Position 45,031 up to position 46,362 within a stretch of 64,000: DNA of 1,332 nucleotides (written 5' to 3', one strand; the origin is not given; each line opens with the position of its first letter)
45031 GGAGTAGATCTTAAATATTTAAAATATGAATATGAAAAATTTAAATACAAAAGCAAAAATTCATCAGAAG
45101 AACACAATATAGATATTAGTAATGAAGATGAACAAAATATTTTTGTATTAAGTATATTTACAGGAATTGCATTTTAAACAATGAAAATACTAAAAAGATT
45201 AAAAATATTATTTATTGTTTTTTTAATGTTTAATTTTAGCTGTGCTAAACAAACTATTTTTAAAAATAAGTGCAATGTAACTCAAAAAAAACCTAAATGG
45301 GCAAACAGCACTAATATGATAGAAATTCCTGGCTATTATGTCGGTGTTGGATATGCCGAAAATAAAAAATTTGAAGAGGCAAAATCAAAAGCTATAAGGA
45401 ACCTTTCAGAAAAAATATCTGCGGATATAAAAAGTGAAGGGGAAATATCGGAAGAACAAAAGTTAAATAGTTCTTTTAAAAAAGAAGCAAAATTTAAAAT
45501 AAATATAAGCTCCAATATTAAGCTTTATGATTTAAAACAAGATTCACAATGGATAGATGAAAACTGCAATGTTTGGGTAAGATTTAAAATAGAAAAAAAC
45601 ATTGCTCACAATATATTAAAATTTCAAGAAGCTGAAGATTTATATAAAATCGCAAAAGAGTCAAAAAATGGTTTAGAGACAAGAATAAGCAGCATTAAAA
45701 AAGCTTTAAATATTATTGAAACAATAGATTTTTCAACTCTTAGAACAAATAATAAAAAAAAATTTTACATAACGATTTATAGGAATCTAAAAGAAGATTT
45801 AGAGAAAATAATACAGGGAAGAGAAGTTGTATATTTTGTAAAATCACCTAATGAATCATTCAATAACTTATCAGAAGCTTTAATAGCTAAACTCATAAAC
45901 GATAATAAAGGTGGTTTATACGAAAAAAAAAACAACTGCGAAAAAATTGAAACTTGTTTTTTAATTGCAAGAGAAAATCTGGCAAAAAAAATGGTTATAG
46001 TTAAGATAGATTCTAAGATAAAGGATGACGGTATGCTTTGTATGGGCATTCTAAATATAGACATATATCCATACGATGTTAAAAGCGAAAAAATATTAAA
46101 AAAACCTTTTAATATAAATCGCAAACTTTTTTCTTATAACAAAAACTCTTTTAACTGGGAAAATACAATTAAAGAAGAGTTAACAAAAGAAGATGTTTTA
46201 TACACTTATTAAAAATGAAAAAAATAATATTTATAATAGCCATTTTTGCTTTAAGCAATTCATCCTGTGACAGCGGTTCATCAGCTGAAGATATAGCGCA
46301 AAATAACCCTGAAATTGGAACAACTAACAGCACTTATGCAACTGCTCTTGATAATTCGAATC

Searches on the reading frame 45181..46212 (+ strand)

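Call 46: search_protein_families(library=pfam, proteins=[window:45181-46212:+])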
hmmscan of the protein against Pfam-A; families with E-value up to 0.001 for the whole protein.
window:45181-46212:+ (343 aa): 1 family
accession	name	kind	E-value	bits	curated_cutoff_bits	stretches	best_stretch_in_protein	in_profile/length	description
PF02169.21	LPP20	-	4.5e-05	24.2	25.9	1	38-133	1-92/97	LPP20 lipoprotein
